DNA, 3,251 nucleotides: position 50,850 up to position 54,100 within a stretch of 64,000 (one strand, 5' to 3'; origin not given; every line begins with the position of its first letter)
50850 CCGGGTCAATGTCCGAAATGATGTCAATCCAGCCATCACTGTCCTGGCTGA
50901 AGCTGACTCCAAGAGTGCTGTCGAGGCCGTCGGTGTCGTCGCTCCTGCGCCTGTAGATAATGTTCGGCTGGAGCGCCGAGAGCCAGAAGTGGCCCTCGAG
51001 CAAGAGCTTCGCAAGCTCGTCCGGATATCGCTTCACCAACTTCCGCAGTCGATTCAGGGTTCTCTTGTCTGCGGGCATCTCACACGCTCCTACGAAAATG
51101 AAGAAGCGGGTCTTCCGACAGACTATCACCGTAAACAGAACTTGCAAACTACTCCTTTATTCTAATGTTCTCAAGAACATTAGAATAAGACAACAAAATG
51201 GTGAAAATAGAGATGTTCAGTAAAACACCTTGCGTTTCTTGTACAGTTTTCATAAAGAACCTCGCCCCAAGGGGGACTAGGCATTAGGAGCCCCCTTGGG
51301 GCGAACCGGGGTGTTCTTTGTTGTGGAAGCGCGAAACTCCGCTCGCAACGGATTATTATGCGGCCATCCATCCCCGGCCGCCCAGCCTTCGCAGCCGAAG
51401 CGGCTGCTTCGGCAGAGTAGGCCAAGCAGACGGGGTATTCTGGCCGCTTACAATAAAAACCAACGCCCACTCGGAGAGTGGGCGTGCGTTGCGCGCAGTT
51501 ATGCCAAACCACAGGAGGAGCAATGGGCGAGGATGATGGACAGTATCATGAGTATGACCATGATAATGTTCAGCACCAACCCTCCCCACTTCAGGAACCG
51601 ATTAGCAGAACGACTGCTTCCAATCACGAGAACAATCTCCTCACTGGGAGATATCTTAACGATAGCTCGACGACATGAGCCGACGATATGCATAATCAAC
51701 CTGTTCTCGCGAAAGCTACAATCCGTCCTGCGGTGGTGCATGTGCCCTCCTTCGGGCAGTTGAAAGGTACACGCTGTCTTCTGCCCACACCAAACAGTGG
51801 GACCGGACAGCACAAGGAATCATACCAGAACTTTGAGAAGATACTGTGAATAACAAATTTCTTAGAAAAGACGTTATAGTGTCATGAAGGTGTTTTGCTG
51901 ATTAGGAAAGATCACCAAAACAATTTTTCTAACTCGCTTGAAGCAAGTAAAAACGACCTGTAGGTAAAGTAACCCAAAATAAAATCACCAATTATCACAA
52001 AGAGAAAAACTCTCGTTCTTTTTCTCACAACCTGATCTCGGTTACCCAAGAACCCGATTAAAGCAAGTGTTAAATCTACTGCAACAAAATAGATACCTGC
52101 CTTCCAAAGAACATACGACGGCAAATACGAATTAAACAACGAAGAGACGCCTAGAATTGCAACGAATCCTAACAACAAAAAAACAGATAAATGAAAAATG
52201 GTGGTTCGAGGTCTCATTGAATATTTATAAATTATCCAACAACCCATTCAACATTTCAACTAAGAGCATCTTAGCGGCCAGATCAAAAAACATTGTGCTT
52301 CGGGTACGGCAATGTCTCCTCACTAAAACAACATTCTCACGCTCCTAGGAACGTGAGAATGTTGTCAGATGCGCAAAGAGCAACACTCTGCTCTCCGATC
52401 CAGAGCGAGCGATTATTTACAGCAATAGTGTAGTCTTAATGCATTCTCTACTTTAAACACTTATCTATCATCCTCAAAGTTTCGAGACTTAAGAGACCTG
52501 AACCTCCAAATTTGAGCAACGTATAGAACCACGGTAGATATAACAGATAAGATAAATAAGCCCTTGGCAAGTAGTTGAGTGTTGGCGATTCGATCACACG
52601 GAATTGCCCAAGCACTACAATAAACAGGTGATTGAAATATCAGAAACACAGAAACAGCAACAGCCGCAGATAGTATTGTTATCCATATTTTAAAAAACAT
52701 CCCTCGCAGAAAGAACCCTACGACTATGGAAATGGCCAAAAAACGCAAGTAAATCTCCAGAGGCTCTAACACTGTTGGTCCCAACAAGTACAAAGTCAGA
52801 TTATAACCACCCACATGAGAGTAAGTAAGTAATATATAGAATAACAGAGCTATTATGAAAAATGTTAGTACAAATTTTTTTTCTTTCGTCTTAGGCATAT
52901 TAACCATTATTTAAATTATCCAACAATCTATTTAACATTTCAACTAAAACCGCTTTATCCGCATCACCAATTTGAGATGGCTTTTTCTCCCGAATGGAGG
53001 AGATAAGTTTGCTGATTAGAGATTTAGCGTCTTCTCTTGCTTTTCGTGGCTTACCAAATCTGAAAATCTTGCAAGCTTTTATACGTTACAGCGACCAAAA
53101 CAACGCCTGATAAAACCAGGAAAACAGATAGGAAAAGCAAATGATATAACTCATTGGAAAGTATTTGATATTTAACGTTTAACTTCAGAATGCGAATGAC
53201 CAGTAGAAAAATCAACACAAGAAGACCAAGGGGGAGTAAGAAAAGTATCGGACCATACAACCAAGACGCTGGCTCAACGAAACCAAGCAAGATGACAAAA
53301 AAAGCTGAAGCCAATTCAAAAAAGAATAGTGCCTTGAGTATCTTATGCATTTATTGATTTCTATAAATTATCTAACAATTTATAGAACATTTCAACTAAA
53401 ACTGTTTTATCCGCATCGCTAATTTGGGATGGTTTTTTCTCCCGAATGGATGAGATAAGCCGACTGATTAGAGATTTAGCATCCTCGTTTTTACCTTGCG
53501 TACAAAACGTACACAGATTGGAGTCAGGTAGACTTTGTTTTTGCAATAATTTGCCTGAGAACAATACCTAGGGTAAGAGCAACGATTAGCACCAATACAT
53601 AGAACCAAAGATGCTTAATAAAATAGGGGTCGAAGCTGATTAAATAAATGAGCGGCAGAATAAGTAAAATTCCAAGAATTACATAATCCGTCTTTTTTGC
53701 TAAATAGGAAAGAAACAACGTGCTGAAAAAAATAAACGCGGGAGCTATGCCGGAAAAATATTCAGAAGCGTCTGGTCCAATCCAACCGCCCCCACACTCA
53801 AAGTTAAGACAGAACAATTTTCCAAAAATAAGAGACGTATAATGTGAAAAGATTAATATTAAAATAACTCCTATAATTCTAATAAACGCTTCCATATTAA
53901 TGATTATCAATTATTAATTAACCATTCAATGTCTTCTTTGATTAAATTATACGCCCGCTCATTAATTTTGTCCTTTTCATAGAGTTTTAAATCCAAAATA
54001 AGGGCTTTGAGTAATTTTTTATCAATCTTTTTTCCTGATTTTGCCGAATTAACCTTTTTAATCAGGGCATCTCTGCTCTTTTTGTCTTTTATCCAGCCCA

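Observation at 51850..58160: AT-rich island: secreted LTD protein plus beta-helix/LCAT-like lipase followed by a tandem array of small membrane-protein genes separated by decaying cassette repeats; candidate effector/immunity-like system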

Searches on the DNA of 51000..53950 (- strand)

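Call 63: search_rna_families(source=window, start=51000, end=53700, threshold=evalue, max_evalue=1)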
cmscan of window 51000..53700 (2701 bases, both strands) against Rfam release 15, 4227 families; matches with E-value up to 1: 2.
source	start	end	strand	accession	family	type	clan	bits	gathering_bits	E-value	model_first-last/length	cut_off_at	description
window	51156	51189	+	RF03872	MIR6426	Gene; miRNA;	-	20.6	96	0.93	1-84/84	no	MIR6426 microRNA precursor family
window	53593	53682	-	RF02189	ST7-OT4_3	Gene; lncRNA;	-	16.9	50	0.6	211-302/302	no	ST7 overlapping transcript 4 conserved region 3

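Call 78: search_dna_similar(query=window:51850-53950:-, collection=phages, mode=distant, max_rows=5)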
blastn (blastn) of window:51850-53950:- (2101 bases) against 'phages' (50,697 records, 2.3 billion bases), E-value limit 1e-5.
No match.

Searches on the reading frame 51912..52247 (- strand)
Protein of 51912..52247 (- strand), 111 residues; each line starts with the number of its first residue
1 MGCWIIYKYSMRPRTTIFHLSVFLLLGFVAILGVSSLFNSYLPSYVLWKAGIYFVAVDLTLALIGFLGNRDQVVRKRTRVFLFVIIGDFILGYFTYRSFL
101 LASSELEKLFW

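Call 4: search_protein_families(library=pfam, proteins=[window:51912-52247:-], max_evalue=0.1)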
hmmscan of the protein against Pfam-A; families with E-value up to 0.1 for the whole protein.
window:51912-52247:- (111 aa): 0 families

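Call 37: search_protein_families(library=ncbifam, proteins=[window:51912-52247:-], max_evalue=0.1)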
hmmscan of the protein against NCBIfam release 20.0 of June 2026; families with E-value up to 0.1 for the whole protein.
window:51912-52247:- (111 aa): 0 families

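Call 38: search_protein_families(library=padloc, proteins=[window:51912-52247:-], max_evalue=0.1)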
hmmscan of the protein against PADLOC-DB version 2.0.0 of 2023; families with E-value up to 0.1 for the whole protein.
window:51912-52247:- (111 aa): 0 families

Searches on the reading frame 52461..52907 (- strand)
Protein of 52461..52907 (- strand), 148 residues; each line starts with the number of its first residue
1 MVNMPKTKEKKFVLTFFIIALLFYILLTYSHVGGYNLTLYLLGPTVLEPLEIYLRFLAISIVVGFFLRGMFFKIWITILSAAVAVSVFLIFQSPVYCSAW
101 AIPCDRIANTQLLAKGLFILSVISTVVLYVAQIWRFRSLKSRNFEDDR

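Call 4: search_protein_families(library=pfam, proteins=[window:52461-52907:-], max_evalue=0.1)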
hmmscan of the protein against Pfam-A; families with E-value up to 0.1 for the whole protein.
window:52461-52907:- (148 aa): 0 families

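Call 34: find_homologous_proteins(query=window:52461-52907:-, max_evalue=0.01)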
Query window:52461-52907:- (148 aa): 1 proteins with E <= 0.01 among 62 candidates.
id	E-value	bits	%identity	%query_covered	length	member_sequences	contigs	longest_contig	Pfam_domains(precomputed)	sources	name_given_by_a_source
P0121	1.2e-86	306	100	98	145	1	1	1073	-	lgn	-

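Call 37: search_protein_families(library=ncbifam, proteins=[window:52461-52907:-], max_evalue=0.1)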
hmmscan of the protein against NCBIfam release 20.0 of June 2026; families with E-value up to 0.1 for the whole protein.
window:52461-52907:- (148 aa): 0 families

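Call 38: search_protein_families(library=padloc, proteins=[window:52461-52907:-], max_evalue=0.1)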
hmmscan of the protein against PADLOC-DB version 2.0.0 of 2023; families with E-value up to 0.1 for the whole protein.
window:52461-52907:- (148 aa): 0 families

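Call 59: find_encoding_contigs(protein=P0121, flank=5000, max_places=6)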
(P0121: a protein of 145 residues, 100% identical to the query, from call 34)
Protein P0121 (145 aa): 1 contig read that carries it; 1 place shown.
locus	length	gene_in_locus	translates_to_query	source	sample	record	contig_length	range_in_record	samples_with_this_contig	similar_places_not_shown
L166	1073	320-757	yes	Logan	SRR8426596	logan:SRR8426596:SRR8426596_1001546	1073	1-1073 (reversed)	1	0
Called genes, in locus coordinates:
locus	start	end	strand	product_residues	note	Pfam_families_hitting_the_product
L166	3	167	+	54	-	?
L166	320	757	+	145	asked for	-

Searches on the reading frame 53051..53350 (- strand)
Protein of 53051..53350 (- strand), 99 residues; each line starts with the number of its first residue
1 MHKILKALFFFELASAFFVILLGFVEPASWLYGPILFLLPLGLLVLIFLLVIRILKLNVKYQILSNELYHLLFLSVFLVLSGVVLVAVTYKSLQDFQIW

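Call 4: search_protein_families(library=pfam, proteins=[window:53051-53350:-], max_evalue=0.1)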
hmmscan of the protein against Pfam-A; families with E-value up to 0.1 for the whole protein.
window:53051-53350:- (99 aa): 0 families

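Call 37: search_protein_families(library=ncbifam, proteins=[window:53051-53350:-], max_evalue=0.1)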
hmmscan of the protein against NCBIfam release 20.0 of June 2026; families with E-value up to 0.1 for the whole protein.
window:53051-53350:- (99 aa): 0 families

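Call 38: search_protein_families(library=padloc, proteins=[window:53051-53350:-], max_evalue=0.1)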
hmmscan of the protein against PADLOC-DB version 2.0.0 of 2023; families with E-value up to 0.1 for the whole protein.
window:53051-53350:- (99 aa): 0 families

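Call 44: search_protein_representatives(protein=window:53051-53350:-)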
Query: 99 residues. Proteins with E-value up to 0.001 (for the whole library): 1; up to 1e-10: 1; up to 1e-30: 1. The best 1 are listed.
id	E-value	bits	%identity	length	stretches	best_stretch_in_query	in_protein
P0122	2.6e-51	188.3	100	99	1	1-99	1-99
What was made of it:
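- Tried and rejected: Each matches only itself (calls 34, 44).
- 53051..53350 (-): M99, a 99-aa ORFan membrane protein with about 3 TM segments. It matches only itself among 1.84 billion representatives (call 44).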

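Call 60: find_encoding_contigs(protein=window:53051-53350:-, flank=8000, max_places=6)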
Protein window:53051-53350:- (99 aa): no gene with exactly this product is on record in the collection.
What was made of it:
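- Tried and rejected: An exact look-up of M99 found nothing on record (call 60).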

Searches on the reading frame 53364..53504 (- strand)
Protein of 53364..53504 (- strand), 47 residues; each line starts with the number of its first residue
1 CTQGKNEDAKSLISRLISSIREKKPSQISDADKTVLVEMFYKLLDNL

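Call 33: find_homologous_proteins(query=A2, max_evalue=10)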
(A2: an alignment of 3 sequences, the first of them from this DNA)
Query A2 (3 sequences): 7 candidates shared short words with the query, none scored E <= 10.
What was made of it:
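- M99, M148 and the repeat peptide have no homologues (calls 33, 34, 44).
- Checked: The peptide has no homologue (call 33).
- Tried and rejected: None in 5.8 billion proteins (call 33).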
